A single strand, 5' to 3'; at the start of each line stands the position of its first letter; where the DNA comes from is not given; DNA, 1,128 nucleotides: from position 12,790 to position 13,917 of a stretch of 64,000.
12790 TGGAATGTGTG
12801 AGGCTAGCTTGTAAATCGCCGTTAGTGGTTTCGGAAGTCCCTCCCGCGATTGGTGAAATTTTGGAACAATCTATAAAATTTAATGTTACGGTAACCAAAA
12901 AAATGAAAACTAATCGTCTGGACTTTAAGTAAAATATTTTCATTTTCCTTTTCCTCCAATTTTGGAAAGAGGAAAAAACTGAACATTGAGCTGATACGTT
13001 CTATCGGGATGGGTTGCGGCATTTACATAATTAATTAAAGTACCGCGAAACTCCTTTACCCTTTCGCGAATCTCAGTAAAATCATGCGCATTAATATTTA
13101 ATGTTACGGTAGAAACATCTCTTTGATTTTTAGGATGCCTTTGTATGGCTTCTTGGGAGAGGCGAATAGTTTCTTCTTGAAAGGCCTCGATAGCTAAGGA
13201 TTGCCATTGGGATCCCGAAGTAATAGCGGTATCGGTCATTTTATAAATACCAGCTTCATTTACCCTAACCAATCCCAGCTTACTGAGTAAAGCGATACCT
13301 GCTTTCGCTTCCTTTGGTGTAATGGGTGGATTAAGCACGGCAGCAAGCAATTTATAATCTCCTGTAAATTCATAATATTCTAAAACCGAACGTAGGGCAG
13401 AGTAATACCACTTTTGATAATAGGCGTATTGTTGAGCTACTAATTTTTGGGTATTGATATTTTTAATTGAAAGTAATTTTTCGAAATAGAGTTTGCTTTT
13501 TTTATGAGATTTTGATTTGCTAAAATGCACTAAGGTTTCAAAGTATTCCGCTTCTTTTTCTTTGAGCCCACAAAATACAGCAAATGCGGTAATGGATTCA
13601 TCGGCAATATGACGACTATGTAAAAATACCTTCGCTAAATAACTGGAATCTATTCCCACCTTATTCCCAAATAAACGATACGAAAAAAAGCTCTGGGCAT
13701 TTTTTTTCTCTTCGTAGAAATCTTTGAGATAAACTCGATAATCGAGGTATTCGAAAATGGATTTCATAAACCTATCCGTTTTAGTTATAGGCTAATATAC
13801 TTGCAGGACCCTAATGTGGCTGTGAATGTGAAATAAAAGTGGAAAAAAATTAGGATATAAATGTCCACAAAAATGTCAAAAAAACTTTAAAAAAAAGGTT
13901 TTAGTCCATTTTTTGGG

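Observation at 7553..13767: Beta-glucan-type uptake locus without a SusD: lipoprotein, TonB-dependent receptor, GH16, CBM-like protein and DUF4423/TIGR02147-like regulator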

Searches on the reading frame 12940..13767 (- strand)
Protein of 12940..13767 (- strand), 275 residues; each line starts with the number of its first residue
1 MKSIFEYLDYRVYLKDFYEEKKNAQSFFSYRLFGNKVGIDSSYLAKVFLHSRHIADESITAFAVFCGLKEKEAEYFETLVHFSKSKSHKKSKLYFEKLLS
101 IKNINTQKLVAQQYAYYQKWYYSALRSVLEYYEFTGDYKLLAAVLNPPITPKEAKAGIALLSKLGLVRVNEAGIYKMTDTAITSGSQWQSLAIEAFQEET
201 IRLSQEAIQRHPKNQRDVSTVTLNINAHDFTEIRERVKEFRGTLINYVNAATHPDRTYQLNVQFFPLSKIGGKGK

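Call 3: search_protein_families(library=pfam, proteins=[window:12940-13767:-], max_evalue=0.01)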
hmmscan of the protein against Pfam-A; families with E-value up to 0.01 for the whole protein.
window:12940-13767:- (275 aa): 1 family
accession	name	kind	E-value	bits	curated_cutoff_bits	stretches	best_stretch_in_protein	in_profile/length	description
PF14394.12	DUF4423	-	7.2e-32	110.9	30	1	106-267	7-165/165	Domain of unknown function (DUF4423)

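Call 4: search_protein_families(library=ncbifam, proteins=[window:12940-13767:-], max_evalue=0.01)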
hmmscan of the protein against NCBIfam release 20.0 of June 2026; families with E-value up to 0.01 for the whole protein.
window:12940-13767:- (275 aa): 1 family
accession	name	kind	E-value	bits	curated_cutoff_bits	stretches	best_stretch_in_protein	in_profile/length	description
TIGR02147.1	Fsuc_second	paralog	1e-83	280.9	50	1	1-269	1-271/272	TIGR02147 family protein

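Call 11: find_encoding_contigs(protein=window:12940-13767:-, flank=10000, max_places=6)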
Protein window:12940-13767:- (275 aa): 2 contigs read that carry it; 2 places shown.
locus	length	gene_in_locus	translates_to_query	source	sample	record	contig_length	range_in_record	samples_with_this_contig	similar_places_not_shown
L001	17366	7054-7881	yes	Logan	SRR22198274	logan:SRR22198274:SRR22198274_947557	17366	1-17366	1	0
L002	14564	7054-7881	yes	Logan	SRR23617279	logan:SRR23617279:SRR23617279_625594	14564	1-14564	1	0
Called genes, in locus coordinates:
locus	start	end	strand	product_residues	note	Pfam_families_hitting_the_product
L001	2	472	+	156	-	?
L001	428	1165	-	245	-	PF00535:Glycos_transf_2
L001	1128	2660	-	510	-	PF13231:PMT_2 (weak)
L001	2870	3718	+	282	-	PF14099:Polysacc_lyase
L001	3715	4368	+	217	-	-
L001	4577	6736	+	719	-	PF25390:WD40_RLD, PF00415:RCC1, PF13540:RCC1_2, PF25390:WD40_RLD, PF00415:RCC1, PF13540:RCC1_2, PF25390:WD40_RLD, PF00415:RCC1, +7 more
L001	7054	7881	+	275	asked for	PF14394:DUF4423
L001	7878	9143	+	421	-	PF13620:CarboxypepD_reg (faint)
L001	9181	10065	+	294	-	PF00722:Glyco_hydro_16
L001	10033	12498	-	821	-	PF07715:Plug (weak)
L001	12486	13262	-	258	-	-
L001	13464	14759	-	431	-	PF13487:HD_5, PF01966:HD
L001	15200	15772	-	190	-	-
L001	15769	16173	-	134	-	PF04993:TfoX_N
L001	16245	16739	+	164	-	PF00472:RF-1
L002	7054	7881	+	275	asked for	PF14394:DUF4423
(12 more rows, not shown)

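Call 12: find_homologous_proteins(query=window:12940-13767:-, max_evalue=0.00001)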
Query window:12940-13767:- (275 aa): 271 proteins with E <= 0.00001 among 1625 candidates; the best 120 are listed.
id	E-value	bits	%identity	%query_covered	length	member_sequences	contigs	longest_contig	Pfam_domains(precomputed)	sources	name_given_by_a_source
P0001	3.4e-177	605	100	100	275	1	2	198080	PF14394.13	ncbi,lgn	-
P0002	2.2e-135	468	75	100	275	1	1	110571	PF14394.13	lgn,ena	-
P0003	2.5e-134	465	75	100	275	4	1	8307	PF14394.13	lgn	-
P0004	1.4e-132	459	75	99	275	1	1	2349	PF14394.13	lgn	-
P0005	4.3e-124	431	70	99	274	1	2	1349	PF14394.13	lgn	-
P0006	6.1e-123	427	68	100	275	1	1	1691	PF14394.13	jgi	jgi:uncharacterized protein (TIGR02147 family)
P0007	6.3e-122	424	68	99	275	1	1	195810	PF14394.13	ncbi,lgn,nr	ncbi:MAG: hypothetical protein JWP91_3618 [Fibrobacteres bacterium]|nr:hypothetical protein [Fibroba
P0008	6.8e-122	424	66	99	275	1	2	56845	PF14394.13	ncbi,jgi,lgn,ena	-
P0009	9.5e-122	423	68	99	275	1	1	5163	PF14394.13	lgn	-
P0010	3.1e-121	422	67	100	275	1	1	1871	PF14394.13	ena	-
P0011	7.6e-121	420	68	99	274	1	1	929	PF14394.13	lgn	-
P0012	4.2e-120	418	67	99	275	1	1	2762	PF14394.13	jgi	jgi:uncharacterized protein (TIGR02147 family)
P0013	1.8e-119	416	65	100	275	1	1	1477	PF14394.13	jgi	jgi:uncharacterized protein (TIGR02147 family)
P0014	3.0e-119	415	67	100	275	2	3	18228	PF14394.13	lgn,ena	-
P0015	1.1e-117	410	66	99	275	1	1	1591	PF14394.13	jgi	jgi:uncharacterized protein (TIGR02147 family)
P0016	1.1e-117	410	66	100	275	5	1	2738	PF14394.13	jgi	jgi:uncharacterized protein (TIGR02147 family)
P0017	1.3e-117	410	65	99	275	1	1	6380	PF14394.13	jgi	jgi:uncharacterized protein (TIGR02147 family)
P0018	1.5e-117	410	65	100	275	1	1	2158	PF14394.13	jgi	jgi:uncharacterized protein (TIGR02147 family)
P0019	4.9e-117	408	65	99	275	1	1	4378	PF14394.13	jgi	jgi:uncharacterized protein (TIGR02147 family)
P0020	1.8e-115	403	64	100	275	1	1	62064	PF14394.13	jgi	jgi:uncharacterized protein (TIGR02147 family)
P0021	4.6e-115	401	65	99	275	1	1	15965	PF14394.13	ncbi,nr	ncbi:MAG: TIGR02147 family protein [Chitinispirillaceae bacterium]|nr:TIGR02147 family protein [Chit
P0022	2.5e-114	399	64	99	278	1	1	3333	PF14394.13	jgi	jgi:uncharacterized protein (TIGR02147 family)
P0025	4.5e-113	395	64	98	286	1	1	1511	PF14394.13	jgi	jgi:uncharacterized protein (TIGR02147 family)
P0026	1.0e-112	394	64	99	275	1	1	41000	PF14394.13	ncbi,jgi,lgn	ncbi:MAG: TIGR02147 family protein [Chitinispirillaceae bacterium]|jgi:uncharacterized protein (TIGR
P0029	2.0e-111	390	63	98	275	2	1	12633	PF14394.13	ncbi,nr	ncbi:MAG: TIGR02147 family protein [Chitinispirillaceae bacterium]|nr:TIGR02147 family protein [Chit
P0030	2.7e-111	389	64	98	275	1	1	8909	PF14394.13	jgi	jgi:uncharacterized protein (TIGR02147 family)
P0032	7.0e-111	388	64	100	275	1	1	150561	PF14394.13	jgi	jgi:uncharacterized protein (TIGR02147 family)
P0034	2.2e-110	386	63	99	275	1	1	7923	PF14394.13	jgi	jgi:uncharacterized protein (TIGR02147 family)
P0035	2.8e-110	386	64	99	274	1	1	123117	PF14394.13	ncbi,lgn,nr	ncbi:MAG: TIGR02147 family protein [Chitinispirillaceae bacterium]|nr:TIGR02147 family protein [Chit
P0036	3.9e-110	385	64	98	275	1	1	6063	PF14394.13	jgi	jgi:uncharacterized protein (TIGR02147 family)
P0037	5.7e-110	385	63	99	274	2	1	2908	PF14394.13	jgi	jgi:uncharacterized protein (TIGR02147 family)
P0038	6.9e-110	385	62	100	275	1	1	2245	PF14394.13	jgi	jgi:uncharacterized protein (TIGR02147 family)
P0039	7.3e-110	384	60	100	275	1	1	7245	PF14394.13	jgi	jgi:uncharacterized protein (TIGR02147 family)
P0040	9.4e-110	384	62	100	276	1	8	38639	PF14394.13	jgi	jgi:uncharacterized protein (TIGR02147 family)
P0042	1.5e-109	383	63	99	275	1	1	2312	PF14394.13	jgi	jgi:uncharacterized protein (TIGR02147 family)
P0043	1.5e-109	383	60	99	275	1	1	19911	PF14394.13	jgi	jgi:uncharacterized protein (TIGR02147 family)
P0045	6.7e-109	381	62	98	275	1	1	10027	PF14394.13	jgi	jgi:uncharacterized protein (TIGR02147 family)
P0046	9.2e-109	381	62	100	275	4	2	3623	PF14394.13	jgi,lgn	jgi:uncharacterized protein (TIGR02147 family)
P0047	1.5e-108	380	62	100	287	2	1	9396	PF14394.13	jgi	jgi:uncharacterized protein (TIGR02147 family)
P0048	3.8e-108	379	63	99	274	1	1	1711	PF14394.13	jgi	jgi:uncharacterized protein (TIGR02147 family)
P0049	4.2e-108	379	62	100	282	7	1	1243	PF14394.13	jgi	jgi:uncharacterized protein (TIGR02147 family)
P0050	4.3e-108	379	61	98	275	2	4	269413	PF14394.13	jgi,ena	jgi:uncharacterized protein (TIGR02147 family)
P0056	1.4e-107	377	63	98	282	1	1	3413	PF14394.13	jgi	jgi:uncharacterized protein (TIGR02147 family)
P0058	2.4e-107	376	61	100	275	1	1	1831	PF14394.13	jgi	jgi:uncharacterized protein (TIGR02147 family)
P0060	4.2e-107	375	62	99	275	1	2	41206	PF14394.13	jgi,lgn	jgi:uncharacterized protein (TIGR02147 family)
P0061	4.9e-107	375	63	98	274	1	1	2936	PF14394.13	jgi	jgi:uncharacterized protein (TIGR02147 family)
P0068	7.0e-106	371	60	99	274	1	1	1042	PF14394.13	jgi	jgi:uncharacterized protein (TIGR02147 family)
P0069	7.7e-106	371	62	98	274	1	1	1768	PF14394.13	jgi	jgi:uncharacterized protein (TIGR02147 family)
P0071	1.0e-105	371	60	100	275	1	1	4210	PF14394.13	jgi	jgi:uncharacterized protein (TIGR02147 family)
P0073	3.3e-105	369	60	99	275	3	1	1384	PF14394.13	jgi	jgi:uncharacterized protein (TIGR02147 family)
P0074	4.8e-105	369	61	98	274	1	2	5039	PF14394.13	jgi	jgi:uncharacterized protein (TIGR02147 family)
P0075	4.8e-105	369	59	98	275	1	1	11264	PF14394.13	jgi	jgi:uncharacterized protein (TIGR02147 family)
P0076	1.1e-104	367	59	100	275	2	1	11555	PF14394.13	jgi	jgi:uncharacterized protein (TIGR02147 family)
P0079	1.8e-103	364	57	100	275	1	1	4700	PF14394.13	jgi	jgi:uncharacterized protein (TIGR02147 family)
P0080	1.8e-103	363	58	99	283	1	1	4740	PF14394.13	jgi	jgi:uncharacterized protein (TIGR02147 family)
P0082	4.1e-103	362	57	100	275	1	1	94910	PF14394.13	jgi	jgi:uncharacterized protein (TIGR02147 family)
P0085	2.0e-102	360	57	100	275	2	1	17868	PF14394.13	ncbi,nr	ncbi:MAG: TIGR02147 family protein [Chitinispirillaceae bacterium]|nr:TIGR02147 family protein [Chit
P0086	2.6e-102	360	60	99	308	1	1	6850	PF14394.13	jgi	jgi:uncharacterized protein (TIGR02147 family)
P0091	2.3e-101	357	58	100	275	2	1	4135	PF14394.13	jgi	jgi:uncharacterized protein (TIGR02147 family)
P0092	2.7e-101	356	56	100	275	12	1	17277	PF14394.13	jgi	jgi:uncharacterized protein (TIGR02147 family)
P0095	7.0e-101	355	56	100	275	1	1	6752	PF14394.13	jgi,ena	jgi:uncharacterized protein (TIGR02147 family)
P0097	7.8e-101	355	56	100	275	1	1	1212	PF14394.13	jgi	jgi:uncharacterized protein (TIGR02147 family)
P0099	1.8e-100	354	57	98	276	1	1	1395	PF14394.13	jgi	jgi:uncharacterized protein (TIGR02147 family)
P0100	2.6e-100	353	56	100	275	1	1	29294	PF14394.13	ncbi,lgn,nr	ncbi:MAG: TIGR02147 family protein [Chitinispirillaceae bacterium]|nr:TIGR02147 family protein [Chit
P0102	4.0e-100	353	57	99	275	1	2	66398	PF14394.13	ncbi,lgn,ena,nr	ncbi:MAG: TIGR02147 family protein [Fibrobacter sp.]|nr:TIGR02147 family protein [Fibrobacter sp.]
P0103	4.2e-100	352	57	100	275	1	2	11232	PF14394.13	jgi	jgi:uncharacterized protein (TIGR02147 family)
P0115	9.4e-99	348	58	99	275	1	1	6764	PF14394.13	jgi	jgi:uncharacterized protein (TIGR02147 family)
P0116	1.1e-98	348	56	100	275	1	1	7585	PF14394.13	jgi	jgi:uncharacterized protein (TIGR02147 family)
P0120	7.0e-97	342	58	99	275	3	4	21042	PF14394.13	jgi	jgi:uncharacterized protein (TIGR02147 family)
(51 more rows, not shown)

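Call 17: search_solved_structures(query=window:12940-13767:-, max_evalue=1, show_alignments=2)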
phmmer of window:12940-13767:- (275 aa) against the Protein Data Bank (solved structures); distinct sequences matched with E-value up to 1: 0.

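Call 26: find_related_loci(query=A1, collection=genome_contigs, flank=10000)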
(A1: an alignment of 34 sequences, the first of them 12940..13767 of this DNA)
Query A1 (275 aa) in genome_contigs; peptide patterns used: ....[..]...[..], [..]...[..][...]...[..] (x = any residue, [..] = any of these).
462 stretches matched a pattern; 280 encode a relative of the query (tblastn E <= 1e-3); the best 80 are kept; 80 distinct loci.
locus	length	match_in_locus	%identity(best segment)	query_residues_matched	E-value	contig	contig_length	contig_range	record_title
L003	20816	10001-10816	68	1-272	7e-131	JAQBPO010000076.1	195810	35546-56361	MAG: Fibrobacteres bacterium isolate RYN_349 scaffold_1411566, whole genome shotgun sequence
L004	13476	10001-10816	65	1-272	1e-123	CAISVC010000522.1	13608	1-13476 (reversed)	MAG: uncultured Fibrobacteres bacterium isolate AlinenSedimentsD2_bin-1055 genome assembly, contig: bin-1055:522/752, wh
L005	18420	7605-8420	64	1-272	2e-122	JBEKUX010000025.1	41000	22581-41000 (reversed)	MAG: Chitinispirillaceae bacterium isolate SPRUCE 591 SPRUCE_591_25, whole genome shotgun sequence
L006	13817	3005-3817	62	1-271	9e-120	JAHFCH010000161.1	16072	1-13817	MAG: Fibrobacteres bacterium isolate nzgw217 NODE_2307_length_16073_cov_4.063628, whole genome shotgun sequence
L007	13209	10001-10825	60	1-275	4e-115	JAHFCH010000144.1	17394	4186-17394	MAG: Fibrobacteres bacterium isolate nzgw217 NODE_2051_length_17395_cov_3.267107, whole genome shotgun sequence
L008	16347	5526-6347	56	1-274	1e-111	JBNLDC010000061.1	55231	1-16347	MAG: Chitinispirillaceae bacterium isolate C1C2.bin.6.orig k141_183617, whole genome shotgun sequence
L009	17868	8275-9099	57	1-275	6e-111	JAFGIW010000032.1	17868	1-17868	MAG: Chitinispirillaceae bacterium isolate Zod_Metabat.237 k87_1783671, whole genome shotgun sequence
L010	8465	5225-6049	61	1-275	5e-110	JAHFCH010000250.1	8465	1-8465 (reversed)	MAG: Fibrobacteres bacterium isolate nzgw217 NODE_6708_length_8466_cov_4.140324, whole genome shotgun sequence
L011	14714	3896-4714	57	1-273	9e-110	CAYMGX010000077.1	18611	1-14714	MAG TPA_asm: uncultured Fibrobacter sp. isolate SRP294416_co1_262 genome assembly, contig: NODE_5934_length_18611_cov_14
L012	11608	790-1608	56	1-275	5e-109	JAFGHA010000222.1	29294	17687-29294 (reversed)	MAG: Chitinispirillaceae bacterium isolate Zod_Metabat.1421 k87_10592783, whole genome shotgun sequence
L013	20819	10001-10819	56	1-273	1e-108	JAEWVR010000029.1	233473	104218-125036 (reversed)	MAG: Fibrobacteres bacterium isolate OH_SDB_7 k127_40706, whole genome shotgun sequence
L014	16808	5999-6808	57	1-270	2e-108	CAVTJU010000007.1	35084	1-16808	MAG: uncultured Fibrobacteraceae bacterium isolate MFD05674.bin.2.139 genome assembly, contig: contig_153854, whole geno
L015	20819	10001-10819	56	1-273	3e-108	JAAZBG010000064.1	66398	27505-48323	MAG: Fibrobacter sp. isolate AS06rmzACSIP_529 215385_AS06, whole genome shotgun sequence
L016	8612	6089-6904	57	1-272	8e-108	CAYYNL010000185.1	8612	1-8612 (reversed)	MAG TPA_asm: uncultured Fibrobacter sp. isolate SRP167436_co1_179 genome assembly, contig: NODE_13773_length_8612_cov_15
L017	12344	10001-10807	57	1-269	2e-107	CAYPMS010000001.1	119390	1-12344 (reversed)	MAG TPA_asm: uncultured Fibrobacter sp. isolate SRP167436_co1_203 genome assembly, contig: NODE_113_length_119390_cov_18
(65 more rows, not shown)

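Call 28: predict_structure(alignment_id=A1)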
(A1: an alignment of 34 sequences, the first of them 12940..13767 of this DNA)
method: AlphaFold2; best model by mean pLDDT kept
length: 275 residues; sequences in the alignment: 34
mean_pLDDT: 76.2   pTM: 0.44
mean pLDDT of the five models: 76.2, 75.4, 58.8, 58.2, 53.9
residues with pLDDT >= 90: 52; 70-90: 143; 50-70: 50; < 50: 30
segments of 3 or more residues with pLDDT < 50: 105-109, 183-200, 270-275
pLDDT, mean of each block of 10 residues (from residue 1): 85 90 80 87 87 91 93 94 86 80 56 68 77 86 82 91 85 80 46 42 58 64 73 84 81 68 60 40
secondary structure, 60 per line:
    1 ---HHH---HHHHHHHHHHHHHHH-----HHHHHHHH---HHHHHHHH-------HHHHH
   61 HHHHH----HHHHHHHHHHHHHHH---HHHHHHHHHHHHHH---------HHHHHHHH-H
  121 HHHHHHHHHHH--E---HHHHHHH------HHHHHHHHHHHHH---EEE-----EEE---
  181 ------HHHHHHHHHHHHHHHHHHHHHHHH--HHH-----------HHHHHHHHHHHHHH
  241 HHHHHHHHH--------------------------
elements in order: H10-24 H30-37 H41-48 H56-65 H70-84 H88-101 H111-118 H120-131 H138-144 H151-163 E167-169 E175-177 H187-210 H227-249

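Call 41: search_protein_families(library=pfam, alignment_id=A3, max_evalue=0.001)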
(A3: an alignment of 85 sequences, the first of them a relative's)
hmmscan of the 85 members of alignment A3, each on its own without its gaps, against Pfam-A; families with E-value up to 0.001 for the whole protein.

A. member 1, L004:10825-12477:+ (550 aa): 3 families
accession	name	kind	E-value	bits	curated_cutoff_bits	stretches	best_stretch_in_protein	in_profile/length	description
PF13385.13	Laminin_G_3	-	1.3e-19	71.3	27.6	1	375-533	1-150/151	Concanavalin A-like lectin/glucanases superfamily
PF10102.14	DUF2341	-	8.9e-17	61.8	23.4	1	266-338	2-73/84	Domain of unknown function (DUF2341)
PF13620.12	CarboxypepD_reg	-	7.9e-07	29.8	32.3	1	43-106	5-55/82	Carboxypeptidase regulatory-like domain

B. families by the number of members that match (of 85 scanned): 37 families (the first 25 are shown)
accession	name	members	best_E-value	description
PF13620.12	CarboxypepD_reg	54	1.6e-13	Carboxypeptidase regulatory-like domain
PF13385.13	Laminin_G_3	32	2e-26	Concanavalin A-like lectin/glucanases superfamily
PF10102.14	DUF2341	32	8.9e-17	Domain of unknown function (DUF2341)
PF13715.12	CarbopepD_reg_2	18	1e-11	CarboxypepD_reg-like domain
PF17210.9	SdrD_B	12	8e-09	SdrD B-like domain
PF14686.12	fn3_3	10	1.1e-08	Polysaccharide lyase family 4, domain II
PF17802.7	SpaA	9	2.3e-05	Prealbumin-like fold domain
PF13290.12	CHB_HEX_C_1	5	2.1e-33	Chitobiase/beta-hexosaminidase C-terminal domain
PF13287.12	Fn3_assoc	5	1.1e-32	Fn3 associated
PF23193.1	NOMO_3rd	5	1.9e-05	NOMO third transthyretin-like domain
PF10794.15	DUF2606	5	2.4e-05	Protein of unknown function (DUF2606)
PF02210.31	Laminin_G_2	4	7.9e-07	Laminin G domain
PF09430.16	EMC7_beta-sandw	4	2.7e-05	ER membrane protein complex subunit 7, beta-sandwich domain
PF07494.17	Reg_prop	3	1.3e-24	Two component regulator propeller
PF00801.26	PKD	3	3.7e-05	PKD domain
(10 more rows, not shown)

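Call 42: search_protein_families(library=pfam, alignment_id=A4, max_evalue=0.001)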
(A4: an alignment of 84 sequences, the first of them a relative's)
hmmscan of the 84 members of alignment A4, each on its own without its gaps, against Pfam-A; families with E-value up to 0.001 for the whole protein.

A. member 1, L003:12225-13589:+ (454 aa): 0 families

B. families by the number of members that match (of 84 scanned): 102 families (the first 25 are shown)
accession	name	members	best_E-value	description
PF13620.12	CarboxypepD_reg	7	1.5e-22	Carboxypeptidase regulatory-like domain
PF04616.20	Glyco_hydro_43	6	1.6e-41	Glycosyl hydrolases family 43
PF03422.21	CBM_6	6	2.7e-39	Carbohydrate binding module (family 6)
PF18099.7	CBM_35_2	6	8.1e-11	Carbohydrate binding module (family 35)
PF18962.6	Por_Secre_tail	6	5.4e-08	Secretion system C-terminal sorting domain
PF02518.31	HATPase_c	4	3.3e-23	Histidine kinase-, DNA gyrase B-, and HSP90-like ATPase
PF00704.34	Glyco_hydro_18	3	1.2e-80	Glycosyl hydrolases family 18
PF15902.12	Sortilin-Vps10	3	1.4e-12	Sortilin, neurotensin receptor 3,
PF02012.26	BNR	3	3.7e-11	BNR/Asp-box repeat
PF13715.12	CarbopepD_reg_2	3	2e-07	CarboxypepD_reg-like domain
PF13589.12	HATPase_c_3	3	1.5e-05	Histidine kinase-, DNA gyrase B-, and HSP90-like ATPase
PF13860.13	FlgD_ig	3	0.00015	FlgD Ig-like domain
PF03781.23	FGE-sulfatase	2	4.7e-57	Sulfatase-modifying factor enzyme 1-like domain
PF12733.13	Cadherin-like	2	1.3e-15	Cadherin-like beta sandwich domain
PF07494.17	Reg_prop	2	5.5e-13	Two component regulator propeller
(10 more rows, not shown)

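Call 44: find_encoding_contigs(protein=P0002, flank=10000, max_places=3)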
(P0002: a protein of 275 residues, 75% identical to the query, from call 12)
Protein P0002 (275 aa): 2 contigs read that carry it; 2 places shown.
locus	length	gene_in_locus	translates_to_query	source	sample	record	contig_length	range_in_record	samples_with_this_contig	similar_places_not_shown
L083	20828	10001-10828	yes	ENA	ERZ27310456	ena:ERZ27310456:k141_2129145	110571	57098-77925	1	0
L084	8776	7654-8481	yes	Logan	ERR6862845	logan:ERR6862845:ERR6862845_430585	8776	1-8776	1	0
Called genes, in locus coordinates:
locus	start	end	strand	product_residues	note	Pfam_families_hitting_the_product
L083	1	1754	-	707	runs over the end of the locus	-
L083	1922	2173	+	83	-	-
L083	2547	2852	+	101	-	PF03795:YCII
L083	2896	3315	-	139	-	PF00892:EamA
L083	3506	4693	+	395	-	PF28316:Lsa36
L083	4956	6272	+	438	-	PF01464:SLT (faint)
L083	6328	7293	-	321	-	PF16990:CBM_35, PF03422:CBM_6, PF18099:CBM_35_2 (weak), PF22704:CBM13-like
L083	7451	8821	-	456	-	PF07995:GSDH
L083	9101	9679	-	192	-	PF04972:BON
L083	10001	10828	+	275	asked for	PF14394:DUF4423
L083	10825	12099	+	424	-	-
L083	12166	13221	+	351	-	PF00722:Glyco_hydro_16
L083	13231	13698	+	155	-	PF08327:AHSA1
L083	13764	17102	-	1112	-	PF07691:PA14, PF13287:Fn3_assoc, PF13290:CHB_HEX_C_1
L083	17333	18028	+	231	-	PF08279:HTH_11, PF13280:WYL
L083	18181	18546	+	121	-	PF00903:Glyoxalase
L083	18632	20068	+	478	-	-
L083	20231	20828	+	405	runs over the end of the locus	PF00657:Lipase_GDSL (weak), PF13472:Lipase_GDSL_2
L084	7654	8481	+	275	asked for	PF14394:DUF4423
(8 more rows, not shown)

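Call 45: find_encoding_contigs(protein=P0008, flank=8000, max_places=2)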
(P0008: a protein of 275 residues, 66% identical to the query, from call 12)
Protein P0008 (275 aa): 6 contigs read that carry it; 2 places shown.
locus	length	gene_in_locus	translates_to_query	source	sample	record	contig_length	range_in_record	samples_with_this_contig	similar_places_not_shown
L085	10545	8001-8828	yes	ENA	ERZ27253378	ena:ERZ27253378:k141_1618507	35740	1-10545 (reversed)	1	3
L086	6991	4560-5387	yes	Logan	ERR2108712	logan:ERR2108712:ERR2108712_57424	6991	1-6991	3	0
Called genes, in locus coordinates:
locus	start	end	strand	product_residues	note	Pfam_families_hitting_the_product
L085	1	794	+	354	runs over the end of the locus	PF03629:SASA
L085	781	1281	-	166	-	-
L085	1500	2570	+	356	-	PF07676:PD40 (faint), PF26549:Tricorn_N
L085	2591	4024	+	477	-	PF03062:MBOAT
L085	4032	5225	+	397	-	PF16822:ALGX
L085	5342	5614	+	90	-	PF02604:PhdYeFM_antitox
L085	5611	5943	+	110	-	PF05016:ParE_toxin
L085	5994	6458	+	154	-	PF00583:Acetyltransf_1, PF13673:Acetyltransf_10, PF13508:Acetyltransf_7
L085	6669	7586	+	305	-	PF06439:3keto-disac_hyd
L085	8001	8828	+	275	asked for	PF14394:DUF4423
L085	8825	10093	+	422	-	-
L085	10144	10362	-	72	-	-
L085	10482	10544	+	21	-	?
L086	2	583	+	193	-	?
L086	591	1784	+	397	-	PF16822:ALGX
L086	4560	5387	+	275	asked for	PF14394:DUF4423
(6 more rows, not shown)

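Call 46: find_encoding_contigs(protein=P0003, flank=8000, max_places=2)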
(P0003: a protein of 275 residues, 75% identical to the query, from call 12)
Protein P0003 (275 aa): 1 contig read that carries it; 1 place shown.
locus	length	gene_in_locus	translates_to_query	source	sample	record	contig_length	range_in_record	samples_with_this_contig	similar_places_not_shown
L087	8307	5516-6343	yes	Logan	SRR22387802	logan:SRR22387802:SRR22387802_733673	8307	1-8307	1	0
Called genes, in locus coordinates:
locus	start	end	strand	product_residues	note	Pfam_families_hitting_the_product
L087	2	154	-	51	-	?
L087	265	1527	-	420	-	PF01053:Cys_Met_Meta_PP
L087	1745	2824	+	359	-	-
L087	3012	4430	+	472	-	PF07995:GSDH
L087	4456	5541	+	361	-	PF00704:Glyco_hydro_18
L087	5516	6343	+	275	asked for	PF14394:DUF4423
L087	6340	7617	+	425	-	PF13620:CarboxypepD_reg (faint)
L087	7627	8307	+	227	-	?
